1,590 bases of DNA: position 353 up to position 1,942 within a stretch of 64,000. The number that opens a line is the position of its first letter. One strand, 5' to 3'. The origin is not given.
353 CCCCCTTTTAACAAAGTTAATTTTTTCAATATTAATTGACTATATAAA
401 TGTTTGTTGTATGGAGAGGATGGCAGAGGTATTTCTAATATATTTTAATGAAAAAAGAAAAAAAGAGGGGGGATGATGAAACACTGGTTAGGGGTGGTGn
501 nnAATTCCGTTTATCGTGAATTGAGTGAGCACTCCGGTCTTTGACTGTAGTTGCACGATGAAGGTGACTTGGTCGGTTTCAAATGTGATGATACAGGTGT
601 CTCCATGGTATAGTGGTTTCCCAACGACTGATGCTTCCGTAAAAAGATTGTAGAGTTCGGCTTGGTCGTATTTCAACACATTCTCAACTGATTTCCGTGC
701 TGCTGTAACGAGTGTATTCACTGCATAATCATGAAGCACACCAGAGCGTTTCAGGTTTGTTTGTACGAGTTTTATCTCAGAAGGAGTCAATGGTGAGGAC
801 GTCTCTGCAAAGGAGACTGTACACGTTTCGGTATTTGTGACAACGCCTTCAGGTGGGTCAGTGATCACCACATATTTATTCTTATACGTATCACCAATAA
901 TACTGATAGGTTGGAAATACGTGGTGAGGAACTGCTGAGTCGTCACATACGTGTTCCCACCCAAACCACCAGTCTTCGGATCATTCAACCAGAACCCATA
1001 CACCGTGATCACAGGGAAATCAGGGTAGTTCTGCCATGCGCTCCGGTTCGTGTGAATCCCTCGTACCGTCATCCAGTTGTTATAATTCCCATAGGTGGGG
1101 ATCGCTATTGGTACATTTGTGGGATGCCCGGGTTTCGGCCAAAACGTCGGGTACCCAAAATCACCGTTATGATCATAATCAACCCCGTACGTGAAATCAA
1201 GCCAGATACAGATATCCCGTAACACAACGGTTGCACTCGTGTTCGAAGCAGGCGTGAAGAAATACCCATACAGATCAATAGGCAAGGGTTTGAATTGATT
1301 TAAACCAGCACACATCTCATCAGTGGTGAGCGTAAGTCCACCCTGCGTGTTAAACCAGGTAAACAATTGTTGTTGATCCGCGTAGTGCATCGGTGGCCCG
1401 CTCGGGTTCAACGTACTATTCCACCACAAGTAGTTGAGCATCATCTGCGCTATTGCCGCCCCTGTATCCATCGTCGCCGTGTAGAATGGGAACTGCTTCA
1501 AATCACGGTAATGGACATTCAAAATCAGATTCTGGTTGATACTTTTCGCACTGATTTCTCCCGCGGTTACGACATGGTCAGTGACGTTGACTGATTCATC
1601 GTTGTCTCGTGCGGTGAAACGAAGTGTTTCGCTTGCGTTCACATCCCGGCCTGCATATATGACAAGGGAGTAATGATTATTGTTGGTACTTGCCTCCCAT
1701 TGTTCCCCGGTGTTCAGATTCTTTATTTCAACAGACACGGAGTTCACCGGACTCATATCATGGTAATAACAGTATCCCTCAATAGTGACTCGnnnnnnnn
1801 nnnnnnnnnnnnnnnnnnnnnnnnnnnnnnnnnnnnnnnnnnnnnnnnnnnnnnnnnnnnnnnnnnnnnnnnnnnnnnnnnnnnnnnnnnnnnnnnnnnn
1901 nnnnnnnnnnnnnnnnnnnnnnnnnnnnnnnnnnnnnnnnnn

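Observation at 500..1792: A C-terminal module of about 416-430 aa is shared by four otherwise unrelated giant proteins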

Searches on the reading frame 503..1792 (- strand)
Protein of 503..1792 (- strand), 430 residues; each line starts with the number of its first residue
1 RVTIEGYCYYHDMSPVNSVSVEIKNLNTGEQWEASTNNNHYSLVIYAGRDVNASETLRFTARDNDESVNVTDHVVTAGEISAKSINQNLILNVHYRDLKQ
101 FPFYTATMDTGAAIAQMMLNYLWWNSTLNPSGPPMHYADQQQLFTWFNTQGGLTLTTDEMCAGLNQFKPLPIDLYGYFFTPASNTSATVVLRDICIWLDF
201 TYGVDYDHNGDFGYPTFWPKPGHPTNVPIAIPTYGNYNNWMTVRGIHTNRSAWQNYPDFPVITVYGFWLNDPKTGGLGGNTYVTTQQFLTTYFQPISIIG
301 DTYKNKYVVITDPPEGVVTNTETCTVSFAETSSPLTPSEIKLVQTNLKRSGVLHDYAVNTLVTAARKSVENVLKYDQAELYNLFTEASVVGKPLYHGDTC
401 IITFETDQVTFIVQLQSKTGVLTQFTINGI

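Call 7: search_protein_families(library=pfam, proteins=[window:503-1792:-], max_evalue=10)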
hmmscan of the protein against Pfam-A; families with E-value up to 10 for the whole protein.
window:503-1792:- (430 aa): 0 families

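Call 8: search_solved_structures(query=A1, max_evalue=10, show_alignments=2)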
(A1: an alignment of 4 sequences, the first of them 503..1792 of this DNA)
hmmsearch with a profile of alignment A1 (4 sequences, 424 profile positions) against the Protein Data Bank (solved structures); distinct sequences matched with E-value up to 10: 1.
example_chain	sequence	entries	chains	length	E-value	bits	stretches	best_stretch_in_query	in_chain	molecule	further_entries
1uxz_A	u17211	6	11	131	0.57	12.2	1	194-239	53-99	CELLULASE B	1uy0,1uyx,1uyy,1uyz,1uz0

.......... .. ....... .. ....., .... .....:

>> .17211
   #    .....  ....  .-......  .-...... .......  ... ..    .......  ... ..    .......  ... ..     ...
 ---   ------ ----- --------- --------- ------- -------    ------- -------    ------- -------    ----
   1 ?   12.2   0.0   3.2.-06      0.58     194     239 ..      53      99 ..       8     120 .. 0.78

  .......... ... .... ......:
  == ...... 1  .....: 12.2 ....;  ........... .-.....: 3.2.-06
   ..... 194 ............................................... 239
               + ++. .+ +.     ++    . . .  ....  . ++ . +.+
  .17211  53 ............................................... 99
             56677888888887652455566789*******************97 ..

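Call 10: find_homologous_proteins(query=A1, max_evalue=0.001)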
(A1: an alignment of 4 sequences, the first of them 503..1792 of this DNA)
Query A1 (4 sequences) (430 aa, profile of the alignment): 13 proteins with E <= 0.001 among 5521 candidates.
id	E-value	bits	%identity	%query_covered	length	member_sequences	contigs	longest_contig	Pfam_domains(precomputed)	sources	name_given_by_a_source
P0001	1.3e-175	603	47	100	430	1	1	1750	-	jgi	jgi:hypothetical protein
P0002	1.3e-168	579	46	98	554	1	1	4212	PF05048.20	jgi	-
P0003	1.5e-167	576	48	97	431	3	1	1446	-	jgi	-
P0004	3.5e-166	571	45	100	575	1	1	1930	PF20773.6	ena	-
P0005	2.7e-165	569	45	99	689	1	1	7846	-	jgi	jgi:hypothetical protein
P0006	6.2e-159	548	42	99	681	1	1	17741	PF13385.14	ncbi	ncbi:MAG: LamG domain-containing protein, partial [Methanobacteriota archaeon]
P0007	2.3e-125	437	53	83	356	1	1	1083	-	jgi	-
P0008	4.4e-109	383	54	73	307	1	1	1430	-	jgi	-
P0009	3.6e-104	367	49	60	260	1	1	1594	-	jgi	jgi:hypothetical protein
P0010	9.1e-96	339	40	73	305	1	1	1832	-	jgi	jgi:hypothetical protein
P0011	4.6e-92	327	44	74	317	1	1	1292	-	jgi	jgi:hypothetical protein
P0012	5.3e-81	291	38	91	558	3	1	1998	-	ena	-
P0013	3.5e-76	275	35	89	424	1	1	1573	-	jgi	jgi:hypothetical protein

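Call 19: find_encoding_contigs(protein=P0006, flank=10000, max_places=3)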
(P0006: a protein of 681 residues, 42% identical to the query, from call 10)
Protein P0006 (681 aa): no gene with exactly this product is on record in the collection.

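Call 20: find_encoding_contigs(protein=P0005, flank=10000, max_places=3)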
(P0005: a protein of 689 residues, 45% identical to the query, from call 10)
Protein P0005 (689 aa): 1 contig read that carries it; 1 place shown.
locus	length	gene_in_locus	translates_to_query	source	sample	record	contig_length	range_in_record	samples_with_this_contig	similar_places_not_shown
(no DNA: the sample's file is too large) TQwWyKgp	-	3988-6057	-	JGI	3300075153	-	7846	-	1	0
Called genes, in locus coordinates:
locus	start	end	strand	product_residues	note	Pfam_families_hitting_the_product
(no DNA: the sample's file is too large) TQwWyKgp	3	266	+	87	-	PF00464:SHMT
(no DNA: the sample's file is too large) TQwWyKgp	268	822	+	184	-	PF13238:AAA_18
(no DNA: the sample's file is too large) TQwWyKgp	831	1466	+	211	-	PF01066:CDP-OH_P_transf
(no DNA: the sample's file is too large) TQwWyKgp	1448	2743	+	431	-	PF13167:GTP-bdg_N, PF19993:DO-GTPase2 (faint), PF16360:GTP-bdg_M, PF03193:RsgA_GTPase (faint), PF00009:GTP_EFTU, PF01926:MMR_HSR1, PF02421:FeoB_N, PF16897:MMR_HSR1_Xtn (weak)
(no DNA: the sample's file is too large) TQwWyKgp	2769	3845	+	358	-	PF20221:DUF6580, PF14478:DUF4430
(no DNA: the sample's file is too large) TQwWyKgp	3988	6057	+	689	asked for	-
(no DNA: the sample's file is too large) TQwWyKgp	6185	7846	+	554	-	?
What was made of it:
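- Tried and rejected: The P0005 contig was listed without DNA and showed only housekeeping neighbours (calls 19, 20).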

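Call 21: predict_structure(alignment_id=A2)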
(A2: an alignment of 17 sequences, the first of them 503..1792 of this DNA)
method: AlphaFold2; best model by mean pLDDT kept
length: 430 residues; sequences in the alignment: 17
mean_pLDDT: 84.0   pTM: 0.85
mean pLDDT of the five models: 84.0, 83.3, 77.2, 76.7, 75.9
residues with pLDDT >= 90: 190; 70-90: 176; 50-70: 47; < 50: 17
segments of 3 or more residues with pLDDT < 50: 172-174, 205-217
pLDDT, mean of each block of 10 residues (from residue 1): 91 64 92 90 95 95 82 96 94 82 77 85 76 65 81 80 72 60 91 87 50 49 79 90 91 76 92 83 94 93 94 74 78 90 89 92 95 82 91 93 94 95 90
secondary structure, 60 per line:
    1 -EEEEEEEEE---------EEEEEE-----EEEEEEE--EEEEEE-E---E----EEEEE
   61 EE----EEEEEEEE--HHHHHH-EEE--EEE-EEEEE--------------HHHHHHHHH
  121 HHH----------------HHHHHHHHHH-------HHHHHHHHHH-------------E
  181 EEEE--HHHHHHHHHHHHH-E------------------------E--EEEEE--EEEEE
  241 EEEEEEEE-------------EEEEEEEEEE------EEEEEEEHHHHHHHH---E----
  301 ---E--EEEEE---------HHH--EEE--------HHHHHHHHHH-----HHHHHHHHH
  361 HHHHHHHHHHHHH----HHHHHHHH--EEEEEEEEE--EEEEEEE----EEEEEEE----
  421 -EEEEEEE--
elements in order: E2-10 E20-25 E31-37 E40-45 E56-62 E67-74 H77-82 E84-86 E89-91 E93-97 H112-123 H140-149 H157-166 E180-184 H187-199 E229-233 E236-248 E262-271 E278-284 H285-292 E307-311 E326-328 H337-346 H352-373 H378-385 E388-396 E399-405 E410-416 E422-428
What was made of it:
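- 503..817 (-): Module copy 1, domain C: ~105-aa alpha/beta domain (three helices plus a four-stranded antiparallel sheet) running to the stop codon at 500..502. AF2 secondary structure (call 21).
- On PepSY (PF03413), for the C-terminal alpha/beta domain: The secondary structure is compatible (call 21), but the window copies give no HMM hit (call 7).
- On CarboxypepD_reg / transthyretin-like beta-sandwich, for the first ~90 aa: The segment is all-beta in the AF2 model (call 21).
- Closest known: PepSY domain. Same: A helix or helices followed by a four-stranded antiparallel sheet (call 21).
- Checked: The AlphaFold2 model supports both the 'small beta-sandwich' and the 'final alpha/beta segment of about 100 aa' (call 21).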

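Call 23: fold_search(model_id=the predicted structure, library=pdb)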
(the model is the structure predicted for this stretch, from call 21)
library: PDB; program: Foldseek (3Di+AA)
matches with E <= 10: 781; with E <= 0.001: 0
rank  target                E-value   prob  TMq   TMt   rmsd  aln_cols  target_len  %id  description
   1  8qox_B                3.3e-03  1.00  0.17  0.16   4.9       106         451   15  Two-component assembly of SlaA and SlaB S-layer proteins of Sulfolobus acidocaldarius (released 2024-02-21)
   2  5td3_B                4.0e-03  1.00  0.15  0.21   8.3       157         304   13  Crystal structure of Catechol 1,2-dioxygenase from Burkholderia vietnamiensis (released 2016-11-02)
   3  5vxt_B                5.0e-03  1.00  0.15  0.20   8.2       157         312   14  Crystal structure of catechol 1,2-dioxygenase from Burkholderia ambifaria (released 2017-06-14)
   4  5td3_A                7.1e-03  1.00  0.15  0.21   8.3       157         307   13  Crystal structure of Catechol 1,2-dioxygenase from Burkholderia vietnamiensis (released 2016-11-02)
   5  3th1_A                7.5e-03  1.00  0.16  0.26   8.3       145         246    8  Crystal structure of chlorocatechol 1,2-dioxygenase from Pseudomonas putida (released 2012-08-22)
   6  5umh_B                8.4e-03  1.00  0.15  0.21   8.3       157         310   13  Crystal Structure of Catechol 1,2-dioxygenase protein from Burkholderia multivorans (released 2017-02-15)
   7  5vxt_A                1.1e-02  1.00  0.15  0.21   8.2       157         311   14  Crystal structure of catechol 1,2-dioxygenase from Burkholderia ambifaria (released 2017-06-14)
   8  9yh9_B                1.6e-02  1.00  0.16  0.37   8.9       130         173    8  Crystal structure of a phage catechol 1,2-dioxygenase identified from a soil metagenomic survey (released 2025-10-08)
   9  4ilt_C                1.7e-02  1.00  0.17  0.41   5.4       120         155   11  Structure of the dioxygenase domain of SACTE_2871, a novel dioxygenase carbohydrate-binding protein fusion from the ce (released 2013-05-15)
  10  8r2w_A                3.0e-02  0.99  0.15  0.21   8.5       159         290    9  Crystal structure of hydroxyquinol-1,2-dioxygenase from Trametes versicolor (TvHDX1) (released 2024-11-13)
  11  7dm0_A                4.0e-02  0.99  0.13  0.32   8.4        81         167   18  Biofilm associated protein - C region (released 2021-12-15)
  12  2bux_A                4.7e-02  0.93  0.13  0.26   7.6       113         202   12  Crystal Structure of Protocatechuate 3,4-Dioxygenase from Acinetobacter Sp. ADP1 Mutant R133H (released 2006-10-26)
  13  8fia_A                4.7e-02  0.75  0.15  0.04  15.3       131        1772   11  The structure of fly Teneurin self assembly (released 2023-05-03)
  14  4who_B                5.3e-02  0.91  0.14  0.23   9.2       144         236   11  Resting Protocatechuate 3,4-dioxygenase (pseudomonas putida) at pH 8.5 (released 2014-12-31)
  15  8bdw_A                5.6e-02  0.96  0.16  0.54   4.6        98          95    5  Crystal structure of CnaB2 domain from Lactobacillus plantarum (released 2023-02-22)
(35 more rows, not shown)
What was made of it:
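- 1517..1792 (-): Module copy 1, domain A: ~92-aa beta-sandwich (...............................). Foldseek neighbours are generic beta-sandwiches: SlaB 8qox_B at E 3e-3, intradiol dioxygenase and CnaB domains (call 23).
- On CarboxypepD_reg / transthyretin-like beta-sandwich, for the first ~90 aa: Foldseek neighbours are generic sandwiches at E >= 3e-3 (call 23).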

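Call 24: search_protein_representatives(alignment_id=A2)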
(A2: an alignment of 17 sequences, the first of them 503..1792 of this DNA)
Query: 17 sequences, 546 profile positions. Proteins with E-value up to 0.001 (for the whole library): 625; up to 1e-10: 409; up to 1e-30: 187. The best 150 are listed.
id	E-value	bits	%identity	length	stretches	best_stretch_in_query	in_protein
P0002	2.8e-228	775.5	-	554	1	20-538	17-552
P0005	3.5e-214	729.0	-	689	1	14-528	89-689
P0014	1.4e-204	697.3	-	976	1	99-529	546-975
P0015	3.7e-203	692.6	-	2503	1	98-534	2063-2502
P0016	6.3e-203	691.9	-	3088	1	99-531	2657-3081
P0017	4.4e-202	689.1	-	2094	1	25-527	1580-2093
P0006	1.1e-199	681.1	-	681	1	14-527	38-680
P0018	3.2e-196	669.7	-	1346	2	106-527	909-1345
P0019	5.5e-196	668.9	-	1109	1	102-527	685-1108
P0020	1.0e-188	644.9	-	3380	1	103-531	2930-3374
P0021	1.3e-182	624.8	-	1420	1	97-528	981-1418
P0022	3.3e-181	620.2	-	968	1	70-528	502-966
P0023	1.5e-178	611.4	-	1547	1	96-527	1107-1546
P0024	1.8e-177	607.8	-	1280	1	109-527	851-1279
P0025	5.7e-175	599.6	-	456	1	103-528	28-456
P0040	3.7e-128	445.1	-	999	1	95-538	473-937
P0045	3.9e-126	438.4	-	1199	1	72-538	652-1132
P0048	9.0e-125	433.9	-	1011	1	106-537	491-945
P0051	1.8e-109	383.4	-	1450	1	102-530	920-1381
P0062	3.3e-96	339.6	-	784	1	96-507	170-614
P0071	1.9e-86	307.4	-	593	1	107-506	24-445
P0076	7.2e-84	298.9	-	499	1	191-542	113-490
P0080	1.1e-81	291.7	-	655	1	206-500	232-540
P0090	2.2e-77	277.5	-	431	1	204-534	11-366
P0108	5.0e-68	246.6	-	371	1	213-529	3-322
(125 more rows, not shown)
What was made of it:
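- Tried and rejected: The exhaustive HMM search was what revealed the size of the family (call 24).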

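Call 32: search_protein_families(library=pfam, proteins=[P0048, P0045, P0040, P0051, P0062, P0071, P0076, P0080, P0090, P0108], max_evalue=1)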
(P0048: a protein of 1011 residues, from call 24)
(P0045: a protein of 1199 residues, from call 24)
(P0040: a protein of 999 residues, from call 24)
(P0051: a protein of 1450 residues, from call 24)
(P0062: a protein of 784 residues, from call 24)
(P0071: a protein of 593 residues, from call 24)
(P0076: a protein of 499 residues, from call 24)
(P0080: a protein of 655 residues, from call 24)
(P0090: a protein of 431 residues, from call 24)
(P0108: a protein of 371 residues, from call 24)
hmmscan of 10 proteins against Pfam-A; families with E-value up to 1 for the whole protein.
P0048 (1011 aa): 5 families
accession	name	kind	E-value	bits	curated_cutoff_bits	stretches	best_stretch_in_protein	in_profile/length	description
PF03785.20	Peptidase_C25_C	-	2.2e-07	31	25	1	204-278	1-71/79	Peptidase family C25, C terminal ig-like domain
PF16656.11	Pur_ac_phosph_N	-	0.0013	19.7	30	1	352-377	58-83/93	Purple acid Phosphatase, N-terminal domain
PF00041.27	fn3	-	0.015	15.9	25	1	399-488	3-72/84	Fibronectin type III domain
PF09294.16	Interfer-bind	-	0.021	15.5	21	1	451-502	54-103/104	Interferon-alpha/beta receptor, fibronectin type III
PF03413.25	PepSY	-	0.46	11.3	24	0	241-265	28-53/60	Peptidase propeptide and YPEB domain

P0045 (1199 aa): 7 families
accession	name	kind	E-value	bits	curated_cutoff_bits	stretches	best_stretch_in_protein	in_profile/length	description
PF01364.23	Peptidase_C25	-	5.3e-54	184.3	23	1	250-596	1-373/374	Peptidase family C25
PF08126.16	Propeptide_C25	-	1.6e-11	44.1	22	1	64-193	45-171/205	Propeptide_C25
PF03785.20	Peptidase_C25_C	-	1.2e-06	28.7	25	1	607-681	5-74/79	Peptidase family C25, C terminal ig-like domain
PF13620.12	CarboxypepD_reg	-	0.0085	16.9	32.3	1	622-688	3-70/82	Carboxypeptidase regulatory-like domain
PF16244.11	DUF4901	-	0.016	15.8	27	1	1100-1148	44-93/148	YcdB, YcdC repeated domain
PF02369.22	Big_1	-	0.041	14.4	34.9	1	620-675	20-80/93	Bacterial Ig-like domain (group 1)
PF17936.7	Big_6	-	0.26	12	27.6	1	627-676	18-67/83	Bacterial Ig domain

P0040 (999 aa): 4 families
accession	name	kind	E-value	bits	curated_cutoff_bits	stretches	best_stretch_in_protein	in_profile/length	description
PF13365.12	Trypsin_2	-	5.7e-07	30.8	27.6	1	281-447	2-143/144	Trypsin-like peptidase domain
PF00949.27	Peptidase_S7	-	0.015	15.6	20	1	431-447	95-111/131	Peptidase S7, Flavivirus NS3 serine protease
PF02907.21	Peptidase_S29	-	0.091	13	25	1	402-451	76-127/149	Hepatitis C virus NS3 protease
PF10459.15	Peptidase_S46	-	0.14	11.2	22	1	429-448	630-649/698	Peptidase S46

P0051 (1450 aa): 7 families
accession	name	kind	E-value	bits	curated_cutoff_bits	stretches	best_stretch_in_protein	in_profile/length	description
PF01364.23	Peptidase_C25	-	2.4e-52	178.9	23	1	195-539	2-373/374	Peptidase family C25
PF03785.20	Peptidase_C25_C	-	5.9e-10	39.3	25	1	545-618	1-74/79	Peptidase family C25, C terminal ig-like domain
PF08126.16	Propeptide_C25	-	5.9e-10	39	22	1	6-134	46-171/205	Propeptide_C25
PF00041.27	fn3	-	1.1e-06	29.2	25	1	781-808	48-75/84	Fibronectin type III domain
PF09294.16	Interfer-bind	-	0.00034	21.3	21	1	880-925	57-103/104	Interferon-alpha/beta receptor, fibronectin type III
PF13620.12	CarboxypepD_reg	-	0.00073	20.3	32.3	1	570-629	15-74/82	Carboxypeptidase regulatory-like domain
PF16656.11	Pur_ac_phosph_N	-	0.04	14.9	30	1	785-811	64-89/93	Purple acid Phosphatase, N-terminal domain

P0062 (784 aa): 3 families
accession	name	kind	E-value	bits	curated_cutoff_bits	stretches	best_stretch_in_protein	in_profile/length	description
PF11617.13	Cu-binding_MopE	-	4e-07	30.6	27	1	756-777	1-22/30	Putative metal-binding motif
PF06248.19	Zw10_N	-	0.0049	17.9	26.3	1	614-667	29-82/93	Centromere/kinetochore Zw10 N-terminal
PF03856.18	SUN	-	0.007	16.3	25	1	690-740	114-163/245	Beta-glucosidase (SUN family)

P0071 (593 aa): 0 families

P0076 (499 aa): 2 families
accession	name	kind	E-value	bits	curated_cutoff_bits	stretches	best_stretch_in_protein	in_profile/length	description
PF18911.6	PKD_4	-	0.014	15.9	27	1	90-117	53-80/85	PKD domain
PF19077.6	Big_13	-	0.061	14.3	27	1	60-117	39-95/102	Bacterial Ig-like domain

P0080 (655 aa): 0 families

P0090 (431 aa): 0 families

P0108 (371 aa): 0 families
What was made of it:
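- On Any named peptidase family of clan CA (Pfam or NCBIfam models such as Peptidase_C39_2, C1, C10, C47): No hit on the core of 10 Cys-type relatives (call 32).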

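Call 35: find_related_loci(query=A2, collection=genome_contigs, flank=6000)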
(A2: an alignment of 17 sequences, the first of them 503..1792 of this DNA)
Query A2 (430 aa) in genome_contigs; peptide patterns used: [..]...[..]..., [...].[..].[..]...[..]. (x = any residue, [..] = any of these).
70 stretches matched a pattern; 42 encode a relative of the query (tblastn E <= 1e-3); 42 distinct loci.
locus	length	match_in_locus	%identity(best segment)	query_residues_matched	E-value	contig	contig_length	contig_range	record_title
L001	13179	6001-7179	38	2-398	2e-75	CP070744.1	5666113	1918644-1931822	MAG: Phycisphaerales bacterium isolate bin37 chromosome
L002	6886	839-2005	39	2-394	6e-75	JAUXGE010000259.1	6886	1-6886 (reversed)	MAG: Planctomycetota bacterium isolate CSMAG_2921 CSMAG_2921_k117_6995686_length_6886_cov_16.9764, whole genome shotgun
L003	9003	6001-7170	39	2-395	4e-75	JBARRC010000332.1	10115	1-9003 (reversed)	MAG: Phycisphaerae bacterium isolate MFD13433_ilm_asm_bin31 k127_114972, whole genome shotgun sequence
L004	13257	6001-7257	35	4-424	3e-72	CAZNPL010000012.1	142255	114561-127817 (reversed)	MAG TPA_asm: uncultured Phycisphaeraceae bacterium isolate SRP141376_co2_188 genome assembly, contig: NODE_259_length_14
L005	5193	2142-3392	34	2-424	8e-72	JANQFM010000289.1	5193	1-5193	MAG: Acidobacteria bacterium isolate PL23a_bin.88 k99_2382831, whole genome shotgun sequence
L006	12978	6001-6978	41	3-320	3e-71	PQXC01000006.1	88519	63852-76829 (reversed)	MAG: Candidatus Methanophagaceae archaeon isolate G60ANME1 NODE_6_length_88519_cov_13.147, whole genome shotgun sequence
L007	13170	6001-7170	38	2-395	5e-71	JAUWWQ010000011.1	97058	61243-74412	MAG: Planctomycetota bacterium isolate CSMAG_2662 CSMAG_2662_k127_2088062_length_97058_cov_28.4401, whole genome shotgun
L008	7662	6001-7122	39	2-377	8e-71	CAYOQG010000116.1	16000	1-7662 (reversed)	MAG TPA_asm: uncultured Phycisphaeraceae bacterium isolate SRP323688_co1_276 genome assembly, contig: NODE_5851_length_1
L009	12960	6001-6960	39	2-334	3e-70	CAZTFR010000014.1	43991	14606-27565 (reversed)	MAG TPA_asm: uncultured Thermoplasmatales archaeon isolate SRP141376_co1_12 genome assembly, contig: NODE_2076_length_43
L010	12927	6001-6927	41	4-314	8e-70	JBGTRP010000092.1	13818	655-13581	MAG: Acanthopleuribacteraceae bacterium isolate WDNA12_bin.10.orig NODE_3409_length_13818_cov_0.521876, whole genome sho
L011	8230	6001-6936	41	2-315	1e-69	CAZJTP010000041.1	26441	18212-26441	MAG TPA_asm: uncultured Phycisphaeraceae bacterium isolate binchicken_co116_291 genome assembly, contig: NODE_1674_lengt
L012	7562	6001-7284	37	3-424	1e-76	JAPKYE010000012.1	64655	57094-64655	MAG: Methanobacteriota archaeon isolate LacPavin_0920_SED4_MAG_39_12 LacPavin_0920_SED4_scaffold_2043867, whole genome s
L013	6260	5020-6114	37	3-378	1e-64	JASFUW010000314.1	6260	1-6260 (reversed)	MAG: Phycisphaerae bacterium isolate D1105M12metaG_Bin_242 D1105M12metaG_FD_scaffold_1798_c1, whole genome shotgun seque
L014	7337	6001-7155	35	2-395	7e-64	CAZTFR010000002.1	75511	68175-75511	MAG TPA_asm: uncultured Thermoplasmatales archaeon isolate SRP141376_co1_12 genome assembly, contig: NODE_877_length_755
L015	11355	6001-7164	33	2-404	7e-62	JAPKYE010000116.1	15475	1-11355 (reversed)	MAG: Methanobacteriota archaeon isolate LacPavin_0920_SED4_MAG_39_12 LacPavin_0920_SED4_scaffold_222650, whole genome sh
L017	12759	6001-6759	41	97-343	2e-49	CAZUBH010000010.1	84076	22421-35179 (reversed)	MAG TPA_asm: uncultured Thermoplasmatales archaeon isolate SRP141376_co1_301 genome assembly, contig: NODE_724_length_84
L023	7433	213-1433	36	2-412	2e-70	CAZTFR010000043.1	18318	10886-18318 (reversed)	MAG TPA_asm: uncultured Thermoplasmatales archaeon isolate SRP141376_co1_12 genome assembly, contig: NODE_6329_length_18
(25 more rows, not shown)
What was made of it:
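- The family spans organisms with very different envelopes (call 35), yet its residues are highly conserved.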
